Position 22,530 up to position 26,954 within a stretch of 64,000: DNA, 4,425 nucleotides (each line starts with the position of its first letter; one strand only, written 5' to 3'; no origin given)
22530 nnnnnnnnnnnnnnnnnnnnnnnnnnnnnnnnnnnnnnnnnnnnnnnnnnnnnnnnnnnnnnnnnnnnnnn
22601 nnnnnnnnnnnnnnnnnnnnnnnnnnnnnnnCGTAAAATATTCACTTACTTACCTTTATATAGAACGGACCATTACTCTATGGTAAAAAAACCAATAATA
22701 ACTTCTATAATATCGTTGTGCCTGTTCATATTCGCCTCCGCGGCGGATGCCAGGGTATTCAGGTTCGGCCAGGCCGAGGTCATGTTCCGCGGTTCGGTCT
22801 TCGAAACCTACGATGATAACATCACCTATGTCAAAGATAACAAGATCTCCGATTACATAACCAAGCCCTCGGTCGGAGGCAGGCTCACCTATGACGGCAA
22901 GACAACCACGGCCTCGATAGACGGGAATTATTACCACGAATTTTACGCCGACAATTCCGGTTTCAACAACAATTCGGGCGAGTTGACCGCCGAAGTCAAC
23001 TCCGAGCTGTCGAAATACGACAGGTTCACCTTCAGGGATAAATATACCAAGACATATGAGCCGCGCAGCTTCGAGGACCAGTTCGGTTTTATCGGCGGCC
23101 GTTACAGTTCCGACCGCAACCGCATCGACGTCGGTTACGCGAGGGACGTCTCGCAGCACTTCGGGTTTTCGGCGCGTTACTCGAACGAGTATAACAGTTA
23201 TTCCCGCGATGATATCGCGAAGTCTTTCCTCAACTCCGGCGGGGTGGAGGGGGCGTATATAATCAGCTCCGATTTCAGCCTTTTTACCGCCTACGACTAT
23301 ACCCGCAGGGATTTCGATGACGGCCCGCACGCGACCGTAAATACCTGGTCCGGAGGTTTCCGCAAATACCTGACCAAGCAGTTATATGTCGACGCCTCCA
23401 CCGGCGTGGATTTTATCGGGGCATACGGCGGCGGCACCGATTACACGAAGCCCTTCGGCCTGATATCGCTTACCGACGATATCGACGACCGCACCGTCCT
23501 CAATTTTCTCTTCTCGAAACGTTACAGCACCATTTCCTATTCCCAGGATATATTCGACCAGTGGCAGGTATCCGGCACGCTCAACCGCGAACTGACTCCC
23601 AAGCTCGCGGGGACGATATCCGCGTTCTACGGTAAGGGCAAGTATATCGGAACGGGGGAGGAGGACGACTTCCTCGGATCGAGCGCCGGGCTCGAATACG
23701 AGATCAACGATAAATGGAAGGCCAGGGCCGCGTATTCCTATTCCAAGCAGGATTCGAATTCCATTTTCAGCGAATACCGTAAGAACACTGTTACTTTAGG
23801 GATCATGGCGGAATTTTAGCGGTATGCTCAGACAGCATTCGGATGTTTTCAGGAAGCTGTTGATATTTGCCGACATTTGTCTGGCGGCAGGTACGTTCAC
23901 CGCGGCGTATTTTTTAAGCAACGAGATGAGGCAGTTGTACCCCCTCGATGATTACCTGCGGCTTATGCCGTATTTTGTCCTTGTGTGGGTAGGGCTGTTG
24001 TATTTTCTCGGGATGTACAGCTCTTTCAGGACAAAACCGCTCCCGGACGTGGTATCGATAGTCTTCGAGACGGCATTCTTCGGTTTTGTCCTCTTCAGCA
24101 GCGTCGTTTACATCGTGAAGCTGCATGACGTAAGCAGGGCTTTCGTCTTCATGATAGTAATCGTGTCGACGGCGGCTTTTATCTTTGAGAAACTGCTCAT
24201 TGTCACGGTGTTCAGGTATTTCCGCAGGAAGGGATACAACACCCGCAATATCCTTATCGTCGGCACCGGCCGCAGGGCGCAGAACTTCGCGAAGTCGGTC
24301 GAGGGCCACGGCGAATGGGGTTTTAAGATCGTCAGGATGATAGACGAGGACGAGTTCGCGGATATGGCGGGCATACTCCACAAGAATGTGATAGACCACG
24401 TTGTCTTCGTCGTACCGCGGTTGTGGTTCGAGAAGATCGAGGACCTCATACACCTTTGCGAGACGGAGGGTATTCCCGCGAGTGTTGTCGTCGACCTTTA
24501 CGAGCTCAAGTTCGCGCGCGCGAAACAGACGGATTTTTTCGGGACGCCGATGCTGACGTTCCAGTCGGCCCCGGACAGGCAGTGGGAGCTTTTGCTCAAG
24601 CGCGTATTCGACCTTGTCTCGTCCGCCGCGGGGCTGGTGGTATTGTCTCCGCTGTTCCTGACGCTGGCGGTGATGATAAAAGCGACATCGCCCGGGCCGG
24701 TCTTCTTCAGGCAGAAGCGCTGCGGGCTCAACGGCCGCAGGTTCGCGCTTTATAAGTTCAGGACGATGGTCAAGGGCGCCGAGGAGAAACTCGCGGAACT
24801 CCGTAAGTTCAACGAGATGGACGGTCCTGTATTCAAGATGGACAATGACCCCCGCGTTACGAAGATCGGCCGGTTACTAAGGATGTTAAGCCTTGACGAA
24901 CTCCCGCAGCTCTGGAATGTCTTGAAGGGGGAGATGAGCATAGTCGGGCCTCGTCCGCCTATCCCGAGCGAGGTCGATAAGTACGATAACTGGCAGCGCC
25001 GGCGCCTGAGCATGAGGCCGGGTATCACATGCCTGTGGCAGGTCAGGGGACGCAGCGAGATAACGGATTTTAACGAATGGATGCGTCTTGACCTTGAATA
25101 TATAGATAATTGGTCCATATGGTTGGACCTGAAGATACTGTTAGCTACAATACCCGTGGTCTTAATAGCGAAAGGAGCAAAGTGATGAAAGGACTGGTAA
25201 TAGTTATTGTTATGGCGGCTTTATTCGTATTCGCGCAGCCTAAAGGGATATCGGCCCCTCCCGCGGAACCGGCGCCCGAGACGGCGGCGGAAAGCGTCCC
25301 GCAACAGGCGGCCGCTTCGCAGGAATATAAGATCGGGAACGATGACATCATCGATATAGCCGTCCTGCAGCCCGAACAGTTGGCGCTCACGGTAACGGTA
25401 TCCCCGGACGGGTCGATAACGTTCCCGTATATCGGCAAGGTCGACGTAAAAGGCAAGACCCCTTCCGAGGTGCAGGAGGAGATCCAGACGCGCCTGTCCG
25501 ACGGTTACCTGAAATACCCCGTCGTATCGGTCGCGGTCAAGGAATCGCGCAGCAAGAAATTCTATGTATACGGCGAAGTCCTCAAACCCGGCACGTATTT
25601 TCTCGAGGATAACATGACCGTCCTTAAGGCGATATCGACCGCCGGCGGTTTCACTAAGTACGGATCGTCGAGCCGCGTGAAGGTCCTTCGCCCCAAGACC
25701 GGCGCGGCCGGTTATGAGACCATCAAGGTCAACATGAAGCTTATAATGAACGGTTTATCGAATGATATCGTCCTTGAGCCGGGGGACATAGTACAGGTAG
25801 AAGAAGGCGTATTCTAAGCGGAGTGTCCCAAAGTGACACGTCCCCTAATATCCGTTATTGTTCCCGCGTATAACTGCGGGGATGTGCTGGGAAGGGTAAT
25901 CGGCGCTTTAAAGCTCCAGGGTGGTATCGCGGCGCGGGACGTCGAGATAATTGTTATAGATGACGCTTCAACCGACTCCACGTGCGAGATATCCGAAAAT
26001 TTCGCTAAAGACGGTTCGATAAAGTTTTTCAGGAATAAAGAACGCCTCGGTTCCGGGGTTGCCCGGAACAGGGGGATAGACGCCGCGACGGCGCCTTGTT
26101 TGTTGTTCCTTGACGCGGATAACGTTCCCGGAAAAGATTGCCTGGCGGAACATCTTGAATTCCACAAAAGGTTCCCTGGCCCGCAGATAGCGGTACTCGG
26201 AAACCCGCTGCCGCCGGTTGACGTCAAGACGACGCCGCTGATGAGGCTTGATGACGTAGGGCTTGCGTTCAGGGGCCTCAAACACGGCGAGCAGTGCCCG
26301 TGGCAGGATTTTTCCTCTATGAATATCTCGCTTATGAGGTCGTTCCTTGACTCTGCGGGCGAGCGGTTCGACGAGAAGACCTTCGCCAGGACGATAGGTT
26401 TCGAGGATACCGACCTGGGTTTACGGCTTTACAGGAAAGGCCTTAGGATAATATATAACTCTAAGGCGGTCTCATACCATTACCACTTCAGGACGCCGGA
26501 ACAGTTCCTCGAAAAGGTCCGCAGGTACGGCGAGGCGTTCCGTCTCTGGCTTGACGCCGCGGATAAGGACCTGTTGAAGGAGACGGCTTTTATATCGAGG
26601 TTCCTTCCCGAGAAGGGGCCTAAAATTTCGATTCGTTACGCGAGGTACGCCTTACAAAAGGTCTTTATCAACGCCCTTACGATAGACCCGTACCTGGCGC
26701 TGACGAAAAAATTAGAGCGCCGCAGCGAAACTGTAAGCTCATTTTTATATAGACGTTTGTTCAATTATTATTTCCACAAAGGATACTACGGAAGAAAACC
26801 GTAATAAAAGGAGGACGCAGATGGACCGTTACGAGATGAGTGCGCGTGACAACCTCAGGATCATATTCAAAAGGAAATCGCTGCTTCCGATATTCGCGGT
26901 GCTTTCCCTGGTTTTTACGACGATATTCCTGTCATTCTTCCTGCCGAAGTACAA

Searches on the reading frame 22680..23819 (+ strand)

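Call 26: search_protein_families(library=pfam, proteins=[window:22680-23819:+])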
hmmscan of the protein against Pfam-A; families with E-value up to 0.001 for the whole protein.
window:22680-23819:+ (379 aa): 1 family
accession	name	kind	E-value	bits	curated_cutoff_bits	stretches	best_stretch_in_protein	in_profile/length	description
PF10082.15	BBP2_2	-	5e-11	42.5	23.7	1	297-378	296-377/378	Putative beta-barrel porin 2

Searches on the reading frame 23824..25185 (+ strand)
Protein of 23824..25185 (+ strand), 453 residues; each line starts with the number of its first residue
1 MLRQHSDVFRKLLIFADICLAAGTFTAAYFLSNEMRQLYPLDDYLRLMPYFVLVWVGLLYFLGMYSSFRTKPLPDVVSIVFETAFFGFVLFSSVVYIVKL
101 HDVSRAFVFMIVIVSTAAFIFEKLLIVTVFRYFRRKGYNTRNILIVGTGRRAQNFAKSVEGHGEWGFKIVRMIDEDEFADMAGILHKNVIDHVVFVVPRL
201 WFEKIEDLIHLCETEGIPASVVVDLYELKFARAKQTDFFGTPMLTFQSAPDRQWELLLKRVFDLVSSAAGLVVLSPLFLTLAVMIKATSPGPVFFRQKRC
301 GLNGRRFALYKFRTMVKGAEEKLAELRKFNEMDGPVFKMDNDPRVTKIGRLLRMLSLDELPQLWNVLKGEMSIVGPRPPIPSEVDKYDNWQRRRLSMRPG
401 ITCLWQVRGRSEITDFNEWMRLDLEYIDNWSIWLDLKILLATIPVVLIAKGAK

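Call 26: search_protein_families(library=pfam, proteins=[window:23824-25185:+])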
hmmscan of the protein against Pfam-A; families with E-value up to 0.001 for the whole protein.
window:23824-25185:+ (453 aa): 2 families
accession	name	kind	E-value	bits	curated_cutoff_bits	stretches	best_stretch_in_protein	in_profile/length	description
PF02397.22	Bac_transf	-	1.8e-71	239.8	27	1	259-447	1-178/179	Bacterial sugar transferase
PF13727.12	CoA_binding_3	-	1.9e-10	41.5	25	1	62-190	3-130/175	CoA-binding domain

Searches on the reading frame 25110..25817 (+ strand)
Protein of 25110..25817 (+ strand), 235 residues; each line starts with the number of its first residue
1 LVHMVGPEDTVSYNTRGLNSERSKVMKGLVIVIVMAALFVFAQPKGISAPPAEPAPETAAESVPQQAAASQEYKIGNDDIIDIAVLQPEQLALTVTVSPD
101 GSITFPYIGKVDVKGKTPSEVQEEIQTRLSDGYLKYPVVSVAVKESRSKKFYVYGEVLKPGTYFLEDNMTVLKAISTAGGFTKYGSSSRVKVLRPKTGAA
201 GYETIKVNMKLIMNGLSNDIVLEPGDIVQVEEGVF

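Call 26: search_protein_families(library=pfam, proteins=[window:25110-25817:+])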
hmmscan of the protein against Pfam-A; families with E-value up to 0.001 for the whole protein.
window:25110-25817:+ (235 aa): 3 families
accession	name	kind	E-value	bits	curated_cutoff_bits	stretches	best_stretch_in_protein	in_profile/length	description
PF02563.21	Poly_export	-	3.6e-24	85.2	28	1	68-144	2-77/77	Polysaccharide biosynthesis/export protein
PF10531.15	SLBB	-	2.7e-11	43.6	27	1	150-197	1-47/55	SLBB domain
PF22461.2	SLBB_2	-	9.5e-11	42.1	27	1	149-230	1-79/79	SLBB domain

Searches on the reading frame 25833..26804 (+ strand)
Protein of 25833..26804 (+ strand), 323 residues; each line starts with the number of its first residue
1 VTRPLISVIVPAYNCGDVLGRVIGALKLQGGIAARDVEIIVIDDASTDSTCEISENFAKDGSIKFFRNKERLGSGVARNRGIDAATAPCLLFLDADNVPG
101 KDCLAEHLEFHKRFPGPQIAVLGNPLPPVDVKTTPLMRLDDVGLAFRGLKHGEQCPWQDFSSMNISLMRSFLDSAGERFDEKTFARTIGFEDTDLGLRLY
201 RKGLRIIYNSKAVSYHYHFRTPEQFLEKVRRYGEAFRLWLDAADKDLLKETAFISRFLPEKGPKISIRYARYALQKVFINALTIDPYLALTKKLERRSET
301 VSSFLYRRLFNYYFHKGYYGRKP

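Call 26: search_protein_families(library=pfam, proteins=[window:25833-26804:+])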
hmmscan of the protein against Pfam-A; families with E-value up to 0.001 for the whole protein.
window:25833-26804:+ (323 aa): 4 families
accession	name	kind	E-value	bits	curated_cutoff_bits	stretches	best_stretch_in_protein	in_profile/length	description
PF00535.33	Glycos_transf_2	-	7.5e-28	98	23.3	1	7-113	1-105/168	Glycosyl transferase family 2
PF13641.12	Glyco_tranf_2_3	-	1.4e-15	58.4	27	1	6-231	3-226/230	Glycosyltransferase like family 2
PF10111.15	Glyco_tranf_2_2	-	8.6e-09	35.7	27.3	1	35-110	28-105/276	Glycosyltransferase like family 2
PF13632.12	Glyco_trans_2_3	-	3.3e-06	27.5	27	1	91-235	3-142/198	Glycosyl transferase family group 2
